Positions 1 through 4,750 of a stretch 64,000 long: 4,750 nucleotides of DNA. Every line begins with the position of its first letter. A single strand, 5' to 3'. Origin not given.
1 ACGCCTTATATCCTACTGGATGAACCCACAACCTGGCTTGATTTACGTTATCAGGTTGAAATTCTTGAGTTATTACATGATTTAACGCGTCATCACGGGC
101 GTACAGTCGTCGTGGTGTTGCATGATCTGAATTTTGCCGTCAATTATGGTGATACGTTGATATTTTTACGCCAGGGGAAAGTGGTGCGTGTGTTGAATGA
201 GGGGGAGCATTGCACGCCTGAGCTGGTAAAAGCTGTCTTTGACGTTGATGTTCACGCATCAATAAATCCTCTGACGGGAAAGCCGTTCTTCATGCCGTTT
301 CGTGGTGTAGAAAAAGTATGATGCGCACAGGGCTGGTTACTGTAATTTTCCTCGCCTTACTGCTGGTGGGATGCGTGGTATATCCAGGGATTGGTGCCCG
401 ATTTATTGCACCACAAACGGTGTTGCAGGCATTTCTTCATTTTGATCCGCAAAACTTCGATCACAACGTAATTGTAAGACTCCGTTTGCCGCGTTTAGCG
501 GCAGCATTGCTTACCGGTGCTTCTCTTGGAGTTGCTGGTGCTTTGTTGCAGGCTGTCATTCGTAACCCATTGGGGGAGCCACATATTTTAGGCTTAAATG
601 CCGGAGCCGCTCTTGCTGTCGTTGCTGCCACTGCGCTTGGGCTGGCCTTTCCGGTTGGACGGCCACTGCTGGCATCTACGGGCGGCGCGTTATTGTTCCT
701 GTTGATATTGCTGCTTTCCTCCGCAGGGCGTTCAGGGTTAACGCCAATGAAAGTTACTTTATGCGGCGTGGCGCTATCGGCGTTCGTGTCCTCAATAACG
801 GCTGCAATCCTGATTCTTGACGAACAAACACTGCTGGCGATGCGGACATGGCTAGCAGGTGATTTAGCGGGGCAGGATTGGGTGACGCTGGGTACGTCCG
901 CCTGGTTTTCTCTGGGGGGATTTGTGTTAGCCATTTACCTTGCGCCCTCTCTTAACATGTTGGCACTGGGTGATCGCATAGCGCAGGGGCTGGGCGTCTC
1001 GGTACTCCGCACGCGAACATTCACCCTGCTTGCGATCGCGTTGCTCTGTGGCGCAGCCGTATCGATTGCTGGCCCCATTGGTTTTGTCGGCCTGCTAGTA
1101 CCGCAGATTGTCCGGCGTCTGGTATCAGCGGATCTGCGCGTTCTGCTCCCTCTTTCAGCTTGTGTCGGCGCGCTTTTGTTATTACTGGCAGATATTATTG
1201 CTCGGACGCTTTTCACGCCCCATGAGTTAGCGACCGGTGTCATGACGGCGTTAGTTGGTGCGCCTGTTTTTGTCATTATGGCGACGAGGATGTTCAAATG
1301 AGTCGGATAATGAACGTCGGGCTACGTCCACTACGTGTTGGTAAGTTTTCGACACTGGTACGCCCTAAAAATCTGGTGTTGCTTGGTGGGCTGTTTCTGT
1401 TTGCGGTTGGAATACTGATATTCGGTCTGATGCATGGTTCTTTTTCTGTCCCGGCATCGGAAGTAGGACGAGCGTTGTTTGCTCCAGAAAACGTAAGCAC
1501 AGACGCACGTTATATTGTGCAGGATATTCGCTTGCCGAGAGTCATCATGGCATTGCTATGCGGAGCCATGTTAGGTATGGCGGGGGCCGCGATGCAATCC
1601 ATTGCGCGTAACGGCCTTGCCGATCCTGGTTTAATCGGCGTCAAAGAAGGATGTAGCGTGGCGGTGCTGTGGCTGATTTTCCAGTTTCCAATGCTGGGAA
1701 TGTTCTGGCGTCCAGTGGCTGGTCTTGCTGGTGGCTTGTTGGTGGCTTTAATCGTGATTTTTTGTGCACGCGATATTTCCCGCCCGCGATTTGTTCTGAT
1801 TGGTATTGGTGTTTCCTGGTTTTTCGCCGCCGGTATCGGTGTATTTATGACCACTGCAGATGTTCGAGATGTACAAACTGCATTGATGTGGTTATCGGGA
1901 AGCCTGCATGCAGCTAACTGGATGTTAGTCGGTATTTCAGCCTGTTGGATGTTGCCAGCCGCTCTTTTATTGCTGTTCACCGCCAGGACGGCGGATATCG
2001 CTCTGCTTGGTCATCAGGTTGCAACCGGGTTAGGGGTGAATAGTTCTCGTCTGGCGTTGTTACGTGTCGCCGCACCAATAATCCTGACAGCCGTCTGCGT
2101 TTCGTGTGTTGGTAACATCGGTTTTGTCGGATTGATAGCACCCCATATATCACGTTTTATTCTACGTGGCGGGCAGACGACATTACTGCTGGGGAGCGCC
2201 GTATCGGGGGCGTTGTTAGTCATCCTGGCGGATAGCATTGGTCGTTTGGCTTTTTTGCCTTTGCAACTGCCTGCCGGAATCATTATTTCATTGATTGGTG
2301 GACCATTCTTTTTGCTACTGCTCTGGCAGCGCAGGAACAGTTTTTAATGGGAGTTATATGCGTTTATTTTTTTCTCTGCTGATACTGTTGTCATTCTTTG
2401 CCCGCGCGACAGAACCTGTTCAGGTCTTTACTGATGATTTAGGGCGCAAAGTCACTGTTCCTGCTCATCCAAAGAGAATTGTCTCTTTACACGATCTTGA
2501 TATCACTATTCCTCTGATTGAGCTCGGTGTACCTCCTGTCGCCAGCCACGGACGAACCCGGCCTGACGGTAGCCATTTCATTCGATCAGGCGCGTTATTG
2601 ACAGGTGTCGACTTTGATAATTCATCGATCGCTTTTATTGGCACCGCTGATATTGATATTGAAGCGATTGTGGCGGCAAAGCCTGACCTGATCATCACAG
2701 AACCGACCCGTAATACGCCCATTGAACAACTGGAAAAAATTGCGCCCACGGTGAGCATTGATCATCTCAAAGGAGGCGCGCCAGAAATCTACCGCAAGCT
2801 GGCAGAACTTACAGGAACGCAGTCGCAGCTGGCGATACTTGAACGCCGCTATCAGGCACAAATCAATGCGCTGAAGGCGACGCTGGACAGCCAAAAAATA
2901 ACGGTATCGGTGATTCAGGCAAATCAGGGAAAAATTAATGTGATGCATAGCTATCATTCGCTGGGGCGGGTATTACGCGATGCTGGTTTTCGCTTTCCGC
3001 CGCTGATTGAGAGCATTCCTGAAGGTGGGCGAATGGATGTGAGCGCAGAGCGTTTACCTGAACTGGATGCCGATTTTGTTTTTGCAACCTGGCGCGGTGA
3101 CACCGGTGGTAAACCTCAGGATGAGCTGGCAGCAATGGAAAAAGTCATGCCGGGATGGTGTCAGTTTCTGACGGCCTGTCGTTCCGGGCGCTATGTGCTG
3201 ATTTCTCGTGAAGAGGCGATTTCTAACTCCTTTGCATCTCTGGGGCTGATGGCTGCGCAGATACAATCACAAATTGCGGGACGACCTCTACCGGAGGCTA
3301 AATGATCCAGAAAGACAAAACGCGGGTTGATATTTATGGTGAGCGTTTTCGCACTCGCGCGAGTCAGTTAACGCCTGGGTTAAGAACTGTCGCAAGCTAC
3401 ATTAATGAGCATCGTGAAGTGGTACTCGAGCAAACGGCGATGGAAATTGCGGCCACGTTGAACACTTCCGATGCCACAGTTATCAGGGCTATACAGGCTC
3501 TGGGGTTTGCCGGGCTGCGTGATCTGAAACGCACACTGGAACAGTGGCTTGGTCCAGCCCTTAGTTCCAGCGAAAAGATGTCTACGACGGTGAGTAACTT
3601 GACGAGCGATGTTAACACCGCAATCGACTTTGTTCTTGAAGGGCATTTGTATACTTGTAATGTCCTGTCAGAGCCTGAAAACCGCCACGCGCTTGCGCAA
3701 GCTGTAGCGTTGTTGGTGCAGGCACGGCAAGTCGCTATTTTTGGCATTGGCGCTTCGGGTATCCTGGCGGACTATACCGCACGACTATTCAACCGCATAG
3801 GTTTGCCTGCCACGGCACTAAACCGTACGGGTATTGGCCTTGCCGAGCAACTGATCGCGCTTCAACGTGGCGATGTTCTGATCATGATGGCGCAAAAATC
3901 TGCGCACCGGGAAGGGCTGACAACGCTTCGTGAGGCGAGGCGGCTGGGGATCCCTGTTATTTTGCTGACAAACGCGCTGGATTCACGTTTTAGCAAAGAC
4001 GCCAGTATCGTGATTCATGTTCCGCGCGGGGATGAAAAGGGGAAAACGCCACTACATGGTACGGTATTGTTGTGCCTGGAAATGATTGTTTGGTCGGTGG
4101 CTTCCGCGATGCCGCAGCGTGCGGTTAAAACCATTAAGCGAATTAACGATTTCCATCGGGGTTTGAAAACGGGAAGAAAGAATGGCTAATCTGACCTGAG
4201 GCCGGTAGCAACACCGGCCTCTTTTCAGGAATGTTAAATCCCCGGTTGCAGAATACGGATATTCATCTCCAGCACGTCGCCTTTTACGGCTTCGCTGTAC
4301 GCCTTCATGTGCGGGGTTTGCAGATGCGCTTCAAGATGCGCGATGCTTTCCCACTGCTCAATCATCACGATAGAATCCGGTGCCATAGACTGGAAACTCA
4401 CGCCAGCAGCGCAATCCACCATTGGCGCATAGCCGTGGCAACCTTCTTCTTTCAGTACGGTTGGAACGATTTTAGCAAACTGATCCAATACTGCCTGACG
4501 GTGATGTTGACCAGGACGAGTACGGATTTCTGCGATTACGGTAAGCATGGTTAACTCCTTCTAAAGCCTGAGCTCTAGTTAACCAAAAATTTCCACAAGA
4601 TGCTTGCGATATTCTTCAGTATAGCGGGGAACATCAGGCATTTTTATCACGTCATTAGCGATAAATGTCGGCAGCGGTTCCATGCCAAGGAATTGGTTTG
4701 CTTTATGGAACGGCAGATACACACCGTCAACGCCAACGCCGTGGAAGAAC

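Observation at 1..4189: Accessory FecCD-type ABC importer coupled to an RpiR/SIS regulator next to ygiN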

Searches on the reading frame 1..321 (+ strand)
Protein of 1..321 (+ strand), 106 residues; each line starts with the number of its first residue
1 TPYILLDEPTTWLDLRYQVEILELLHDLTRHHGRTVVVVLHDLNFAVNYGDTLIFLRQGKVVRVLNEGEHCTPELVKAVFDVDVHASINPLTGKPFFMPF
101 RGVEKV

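Call 7: search_protein_families(proteins=[window:1-321:+], library=ncbifam, max_evalue=0.001)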
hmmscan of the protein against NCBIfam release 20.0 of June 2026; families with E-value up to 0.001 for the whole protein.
window:1-321:+ (106 aa): 117 families (the best 25 are shown)
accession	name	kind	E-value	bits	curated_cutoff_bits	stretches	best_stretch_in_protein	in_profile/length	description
NF008409.0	PRK11231.1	equivalog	6.4e-28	97.8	375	1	1-98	157-253/255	Fe(3+) dicitrate ABC transporter ATP-binding protein FecE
NF010068.0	PRK13548.1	equivalog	2e-23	82.8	261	1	3-98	164-258/261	heme ABC transporter ATP-binding protein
NF007606.0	PRK10253.1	equivalog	1.6e-22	80.2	497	1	3-100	164-261/266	iron-enterobactin ABC transporter ATP-binding protein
TIGR03873.1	F420-0_ABC_ATP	hypoth_equivalog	2.3e-20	73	372.4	1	4-96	159-250/256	putative F420-0 ABC transporter ATP-binding protein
NF007082.0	PRK09536.1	equivalog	1.3e-19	70.6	537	1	1-101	158-257/402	corrinoid ABC transporter ATPase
NF007863.0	PRK10575.1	equivalog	2.7e-17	62.9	433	1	4-84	169-249/265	Fe3+-hydroxamate ABC transporter ATP-binding protein FhuC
NF052485.1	sider_ATP_EitC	equivalog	1.9e-14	53.7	485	1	4-94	160-246/251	siderophore ABC transporter ATP-binding protein EitC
NF010067.0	PRK13547.1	equivalog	7.6e-14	51.6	374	1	3-86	175-258/272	heme ABC transporter ATP-binding protein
NF002981.0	PRK03695.1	equivalog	8e-12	45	281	1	4-86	159-240/253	vitamin B12 ABC transporter ATP-binding protein BtuD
TIGR02770.1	nickel_nikD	equivalog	8.1e-12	45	318.7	1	1-63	144-206/230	nickel import ATP-binding protein NikD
TIGR02315.1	ABC_phnC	equivalog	1.4e-11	44.3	266.1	1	4-62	167-225/243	phosphonate ABC transporter ATP-binding protein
TIGR04521.1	ECF_ATPase_2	equivalog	1.8e-11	43.6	330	1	3-63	165-225/279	energy-coupling factor transporter ATPase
NF010155.0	PRK13634.1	equivalog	2.2e-11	43.6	413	1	4-64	167-227/290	energy-coupling factor ABC transporter ATP-binding protein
NF010170.0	PRK13651.1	equivalog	7.3e-11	41.6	432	1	3-63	186-245/308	cobalt transporter ATP-binding subunit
NF007027.0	PRK09493.1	equivalog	7e-10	38.6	379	1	4-63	158-216/240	glutamine ABC transporter ATP-binding protein GlnQ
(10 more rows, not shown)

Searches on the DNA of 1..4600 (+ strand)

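Call 3: search_dna_similar(query=window:1-4600:+, collection=ecoli_genomes, mode=near, max_rows=25, rows=spread)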
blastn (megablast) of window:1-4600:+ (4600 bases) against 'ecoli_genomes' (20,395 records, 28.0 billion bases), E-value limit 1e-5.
Records with a match: 5425; places in all: 5428; records where one place covers at least 80% of the query: 1870.
Genomes with a match: 5425 of 5426; with a place that covers at least 80% of the query: 1870. Places per genome that has any: lowest 1, median 1, highest 2. On chromosomes: 5427 places; on plasmids: 1.
Best place of each record, by identity: >=99% 353; 95-99% 5072.
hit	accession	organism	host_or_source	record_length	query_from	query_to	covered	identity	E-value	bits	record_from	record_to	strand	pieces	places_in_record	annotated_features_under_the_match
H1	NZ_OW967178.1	Escherichia coli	Homo sapiens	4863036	1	4600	100%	100.0%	0e+0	8495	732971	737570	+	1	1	FecCD family ABC transporter permease (x2) | iron-siderophore ABC transporter substrate-binding protein | MurR/RpiR family transcriptional regulator | ABC transporter ATP-binding protein | ygiN: putative quinol monooxygenase | and 1 other names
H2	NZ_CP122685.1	Escherichia coli strain ETEC4067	Sus scrofa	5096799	1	4600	100%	99.3%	0e+0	8311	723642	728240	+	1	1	FecCD family ABC transporter permease (x2) | iron-siderophore ABC transporter substrate-binding protein | MurR/RpiR family transcriptional regulator | ABC transporter ATP-binding protein | ygiN: putative quinol monooxygenase | and 1 other names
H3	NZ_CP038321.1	Escherichia coli O157:H7 strain NE1127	bovine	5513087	1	4600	100%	98.7%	0e+0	8168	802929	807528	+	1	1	FecCD family ABC transporter permease (x2) | iron-siderophore ABC transporter substrate-binding protein | MurR/RpiR family transcriptional regulator | ABC transporter ATP-binding protein | ygiN: putative quinol monooxygenase | and 1 other names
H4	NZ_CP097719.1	Escherichia coli strain MS1679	Chicken lung (Gallus gallus)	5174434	1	4600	100%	98.0%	0e+0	7980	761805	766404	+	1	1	FecCD family ABC transporter permease (x2) | iron-siderophore ABC transporter substrate-binding protein | MurR/RpiR family transcriptional regulator | ABC transporter ATP-binding protein | ygiN: putative quinol monooxygenase | and 1 other names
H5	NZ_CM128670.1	Escherichia coli strain EC69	cerebrospinal fluid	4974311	1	4600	100%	97.8%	0e+0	7936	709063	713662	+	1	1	FecCD family ABC transporter permease (x2) | iron-siderophore ABC transporter substrate-binding protein | MurR/RpiR family transcriptional regulator | ABC transporter ATP-binding protein | ygiN: putative quinol monooxygenase | and 1 other names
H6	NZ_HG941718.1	Escherichia coli O25b:H4-ST131 strain EC958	-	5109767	1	4600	100%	97.7%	0e+0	7897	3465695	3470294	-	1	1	FecCD family ABC transporter permease (x2) | iron-siderophore ABC transporter substrate-binding protein | MurR/RpiR family transcriptional regulator | ABC transporter ATP-binding protein | ygiN: putative quinol monooxygenase | and 1 other names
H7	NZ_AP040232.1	Escherichia coli strain NR3838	Homo sapiens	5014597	1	4600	100%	97.7%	0e+0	7897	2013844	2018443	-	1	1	FecCD family ABC transporter permease (x2) | iron-siderophore ABC transporter substrate-binding protein | MurR/RpiR family transcriptional regulator | ABC transporter ATP-binding protein | ygiN: putative quinol monooxygenase | and 1 other names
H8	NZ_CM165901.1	Escherichia coli strain N12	Homo sapiens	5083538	1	4600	100%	97.6%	0e+0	7891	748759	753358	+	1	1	FecCD family ABC transporter permease (x2) | iron-siderophore ABC transporter substrate-binding protein | MurR/RpiR family transcriptional regulator | ABC transporter ATP-binding protein | ygiN: putative quinol monooxygenase | and 1 other names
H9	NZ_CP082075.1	Escherichia coli strain MS20658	Homo sapiens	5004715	1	4600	100%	97.6%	0e+0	7875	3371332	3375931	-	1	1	FecCD family ABC transporter permease (x2) | iron-siderophore ABC transporter substrate-binding protein | MurR/RpiR family transcriptional regulator | ABC transporter ATP-binding protein | ygiN: putative quinol monooxygenase | and 1 other names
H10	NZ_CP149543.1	Escherichia coli strain 1912D004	Sus scrofa domesticus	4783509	4200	4600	9%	97.8%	0e+0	691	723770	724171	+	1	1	ygiN: putative quinol monooxygenase | mdaB: NADPH:quinone oxidoreductase MdaB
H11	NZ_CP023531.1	Escherichia coli strain FDAARGOS_401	Homo sapiens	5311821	4234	4600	8%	98.9%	0e+0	656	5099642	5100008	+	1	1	ygiN: putative quinol monooxygenase | mdaB: NADPH:quinone oxidoreductase MdaB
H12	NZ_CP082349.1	Escherichia coli strain AL.H8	Urban freshwater pond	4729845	4234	4600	8%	98.9%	0e+0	656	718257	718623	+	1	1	ygiN: putative quinol monooxygenase | mdaB: NADPH:quinone oxidoreductase MdaB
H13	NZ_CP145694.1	Escherichia coli strain S1-KEN-04-A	Homo sapiens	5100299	4234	4600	8%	98.9%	0e+0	656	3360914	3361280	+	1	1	ygiN: putative quinol monooxygenase | mdaB: NADPH:quinone oxidoreductase MdaB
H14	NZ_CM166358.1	Escherichia coli strain CH425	Homo sapiens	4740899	4234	4600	8%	98.9%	0e+0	656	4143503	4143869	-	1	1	ygiN: putative quinol monooxygenase | mdaB: NADPH:quinone oxidoreductase MdaB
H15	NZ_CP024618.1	Escherichia coli strain SMN152SH1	cattle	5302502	4234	4600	8%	98.6%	0e+0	651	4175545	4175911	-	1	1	ygiN: putative quinol monooxygenase | mdaB: NADPH:quinone oxidoreductase MdaB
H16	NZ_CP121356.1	Escherichia coli strain rl0044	Sus scrofa domesticus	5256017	4234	4600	8%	98.6%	0e+0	651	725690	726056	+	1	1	ygiN: putative quinol monooxygenase | mdaB: NADPH:quinone oxidoreductase MdaB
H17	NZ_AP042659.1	Escherichia coli strain OkiPb01709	bovine feces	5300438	4234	4600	8%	98.6%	0e+0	651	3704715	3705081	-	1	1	ygiN: putative quinol monooxygenase | mdaB: NADPH:quinone oxidoreductase MdaB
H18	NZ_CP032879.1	Escherichia coli strain WCHEC000837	Homo sapiens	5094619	4234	4600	8%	98.4%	0e+0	645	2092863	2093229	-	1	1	ygiN: putative quinol monooxygenase | mdaB: NADPH:quinone oxidoreductase MdaB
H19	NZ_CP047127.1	Escherichia coli K-12 strain K-12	not applicable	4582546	4234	4600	8%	98.4%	0e+0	645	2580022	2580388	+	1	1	ygiN: putative quinol monooxygenase | mdaB: NADPH:quinone oxidoreductase MdaB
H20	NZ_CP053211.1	Escherichia coli strain QDFD216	dog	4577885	4234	4600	8%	98.4%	0e+0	645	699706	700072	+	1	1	ygiN: putative quinol monooxygenase | mdaB: NADPH:quinone oxidoreductase MdaB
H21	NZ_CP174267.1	Escherichia coli str. K-12 substr. MG1655 strain K-12 ...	not applicable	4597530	4234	4600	8%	98.4%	0e+0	645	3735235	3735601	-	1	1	ygiN: putative quinol monooxygenase | mdaB: NADPH:quinone oxidoreductase MdaB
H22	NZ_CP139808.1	Escherichia coli strain FLI21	Homo sapiens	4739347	4234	4600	8%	98.4%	0e+0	645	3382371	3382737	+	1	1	ygiN: putative quinol monooxygenase | mdaB: NADPH:quinone oxidoreductase MdaB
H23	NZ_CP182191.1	Escherichia coli strain EC24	pig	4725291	4234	4600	8%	98.4%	0e+0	645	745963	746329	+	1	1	ygiN: putative quinol monooxygenase | mdaB: NADPH:quinone oxidoreductase MdaB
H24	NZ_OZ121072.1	Escherichia coli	Homo sapiens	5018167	4234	4600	8%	98.4%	0e+0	645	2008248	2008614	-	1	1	ygiN: putative quinol monooxygenase | mdaB: NADPH:quinone oxidoreductase MdaB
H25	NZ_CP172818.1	Escherichia coli strain HS-02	Homo sapiens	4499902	4234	4600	8%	96.7%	6e-171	612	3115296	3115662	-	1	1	ygiN: putative quinol monooxygenase | mdaB: NADPH:quinone oxidoreductase MdaB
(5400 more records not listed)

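Call 4: get_annotated_region(hit=H1, flank=14000)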
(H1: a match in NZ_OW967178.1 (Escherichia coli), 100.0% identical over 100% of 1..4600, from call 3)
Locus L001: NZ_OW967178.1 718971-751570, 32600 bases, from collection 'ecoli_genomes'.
description: Escherichia coli isolate 362 chromosome main, complete sequence
organism: Escherichia coli (NCBI taxid 562)
replicon: chromosome; assembly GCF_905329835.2
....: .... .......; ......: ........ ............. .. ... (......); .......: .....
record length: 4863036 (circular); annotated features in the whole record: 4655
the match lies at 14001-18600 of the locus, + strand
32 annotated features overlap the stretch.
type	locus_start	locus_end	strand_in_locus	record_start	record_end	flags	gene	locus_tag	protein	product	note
CDS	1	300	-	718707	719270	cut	-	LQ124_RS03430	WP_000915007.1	fimbrial-like protein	-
CDS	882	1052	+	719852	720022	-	-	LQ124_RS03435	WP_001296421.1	hypothetical protein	-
CDS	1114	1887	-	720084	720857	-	zupT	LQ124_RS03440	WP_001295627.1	zinc transporter ZupT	-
CDS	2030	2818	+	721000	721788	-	ygiD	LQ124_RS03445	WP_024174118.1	4,5-DOPA dioxygenase extradiol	-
CDS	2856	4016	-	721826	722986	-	ygiC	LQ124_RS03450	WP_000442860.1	glutathionylspermidine synthase family protein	-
CDS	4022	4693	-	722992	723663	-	ygiB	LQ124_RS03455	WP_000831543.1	DUF1190 family protein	-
CDS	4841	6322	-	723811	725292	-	tolC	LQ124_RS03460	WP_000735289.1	outer membrane channel protein TolC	-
CDS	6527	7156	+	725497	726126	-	nudF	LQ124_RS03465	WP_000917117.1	ADP-ribose diphosphatase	-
CDS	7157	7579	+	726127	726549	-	yqiB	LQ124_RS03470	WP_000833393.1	DUF1249 family protein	-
CDS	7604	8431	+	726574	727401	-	cpdA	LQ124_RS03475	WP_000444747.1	3',5'-cyclic-AMP phosphodiesterase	-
CDS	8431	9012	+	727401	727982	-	yqiA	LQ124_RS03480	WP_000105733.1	esterase YqiA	-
CDS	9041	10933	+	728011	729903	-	parE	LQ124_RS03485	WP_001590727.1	DNA topoisomerase IV subunit B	-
CDS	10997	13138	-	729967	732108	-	-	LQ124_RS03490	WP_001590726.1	TonB-dependent siderophore receptor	-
CDS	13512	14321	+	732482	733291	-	-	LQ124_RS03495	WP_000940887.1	ABC transporter ATP-binding protein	-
CDS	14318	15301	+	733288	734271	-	-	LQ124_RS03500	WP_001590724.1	FecCD family ABC transporter permease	-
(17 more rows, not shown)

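Call 5: get_annotated_region(hit=H21, flank=6000)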
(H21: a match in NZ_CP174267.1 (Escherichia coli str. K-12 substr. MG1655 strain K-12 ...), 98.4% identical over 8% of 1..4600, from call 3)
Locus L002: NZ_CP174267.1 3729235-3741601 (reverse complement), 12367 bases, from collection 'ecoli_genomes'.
description: Escherichia coli str. K-12 substr. MG1655 strain K-12 isolate original strain chromosome, complete genome
organism: Escherichia coli str. K-12 substr. MG1655 strain K-12 substr. MG1655 (NCBI taxid 511145)
replicon: chromosome; assembly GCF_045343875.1
host: not applicable; source: not applicable; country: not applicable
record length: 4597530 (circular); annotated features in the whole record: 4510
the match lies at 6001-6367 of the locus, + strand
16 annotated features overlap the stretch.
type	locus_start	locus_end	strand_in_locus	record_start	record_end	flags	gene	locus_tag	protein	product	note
CDS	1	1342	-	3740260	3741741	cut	tolC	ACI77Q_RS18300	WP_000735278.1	outer membrane channel protein TolC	-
CDS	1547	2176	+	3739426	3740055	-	nudF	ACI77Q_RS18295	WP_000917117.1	ADP-ribose diphosphatase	-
CDS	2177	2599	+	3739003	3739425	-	yqiB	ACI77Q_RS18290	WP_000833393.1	DUF1249 family protein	-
CDS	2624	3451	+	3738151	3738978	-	cpdA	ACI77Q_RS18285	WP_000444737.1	3',5'-cyclic-AMP phosphodiesterase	-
CDS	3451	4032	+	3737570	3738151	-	yqiA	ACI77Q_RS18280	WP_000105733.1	esterase YqiA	-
CDS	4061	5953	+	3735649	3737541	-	parE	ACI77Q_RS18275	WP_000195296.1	DNA topoisomerase IV subunit B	-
CDS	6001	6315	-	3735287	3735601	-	ygiN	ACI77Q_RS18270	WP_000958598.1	putative quinol monooxygenase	-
CDS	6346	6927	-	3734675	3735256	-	mdaB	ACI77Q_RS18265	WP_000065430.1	NADPH:quinone oxidoreductase MdaB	-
CDS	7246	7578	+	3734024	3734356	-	ygiZ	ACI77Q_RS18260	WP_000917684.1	DUF2645 family protein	-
CDS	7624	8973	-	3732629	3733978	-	qseC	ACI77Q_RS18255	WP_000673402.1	quorum sensing histidine kinase QseC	-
CDS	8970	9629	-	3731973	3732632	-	qseB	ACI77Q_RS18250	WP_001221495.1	quorum sensing response regulator transcription factor QseB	-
CDS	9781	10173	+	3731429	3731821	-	ygiW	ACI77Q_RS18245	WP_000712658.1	OB fold stress tolerance protein YgiW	-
CDS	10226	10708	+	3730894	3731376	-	ygiV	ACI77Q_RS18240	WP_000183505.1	GyrI-like domain-containing protein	-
CDS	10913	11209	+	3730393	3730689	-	mqsR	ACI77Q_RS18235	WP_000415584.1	type II toxin-antitoxin system toxin MqsR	-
CDS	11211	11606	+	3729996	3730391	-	mqsA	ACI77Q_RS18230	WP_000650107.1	type II toxin-antitoxin system antitoxin MqsA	-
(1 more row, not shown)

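Call 81: search_dna_similar(query=L001:13230-13310:+, collection=ecoli_genomes, mode=distant, max_rows=8, rows=spread, max_evalue=0.001)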
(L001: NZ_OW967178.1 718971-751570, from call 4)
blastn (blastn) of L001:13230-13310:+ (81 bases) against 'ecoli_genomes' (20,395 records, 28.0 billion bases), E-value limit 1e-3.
Records with a match: 1870; places in all: 1872; records where one place covers at least 80% of the query: 1870.
Genomes with a match: 1870 of 5426; with a place that covers at least 80% of the query: 1870. Places per genome that has any: lowest 1, median 1, highest 2. On chromosomes: 1871 places; on plasmids: 1.
Best place of each record, by identity: >=99% 43; 95-99% 1827.
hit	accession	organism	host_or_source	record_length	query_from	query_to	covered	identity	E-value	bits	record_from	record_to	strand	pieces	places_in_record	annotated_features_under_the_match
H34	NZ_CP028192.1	Escherichia coli strain CFSAN018748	tissue and/or biological fluid swine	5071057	1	81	100%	100.0%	6e-33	147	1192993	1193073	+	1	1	none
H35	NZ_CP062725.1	Escherichia coli O157:H7 strain Z1813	Homo sapiens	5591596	1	81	100%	98.8%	3e-31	142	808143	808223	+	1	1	none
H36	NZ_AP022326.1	Escherichia coli O25:H4 strain 18044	Homo sapiens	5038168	1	81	100%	97.5%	3e-30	138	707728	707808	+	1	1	none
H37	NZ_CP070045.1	Escherichia coli strain FDAARGOS_1303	Homo sapiens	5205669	1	81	100%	97.5%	3e-30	138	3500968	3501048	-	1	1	none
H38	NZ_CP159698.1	Escherichia coli strain Z142-2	hospital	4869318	1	81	100%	97.5%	3e-30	138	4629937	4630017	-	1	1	none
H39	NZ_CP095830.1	Escherichia coli strain EC12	avian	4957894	1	81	100%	97.5%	3e-30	138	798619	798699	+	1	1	none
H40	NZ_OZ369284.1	Escherichia coli strain Esc12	not applicable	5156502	1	81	100%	97.5%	3e-30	138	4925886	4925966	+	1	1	none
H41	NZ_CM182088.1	Escherichia coli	Homo sapiens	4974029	1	81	100%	95.1%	2e-27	129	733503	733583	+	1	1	none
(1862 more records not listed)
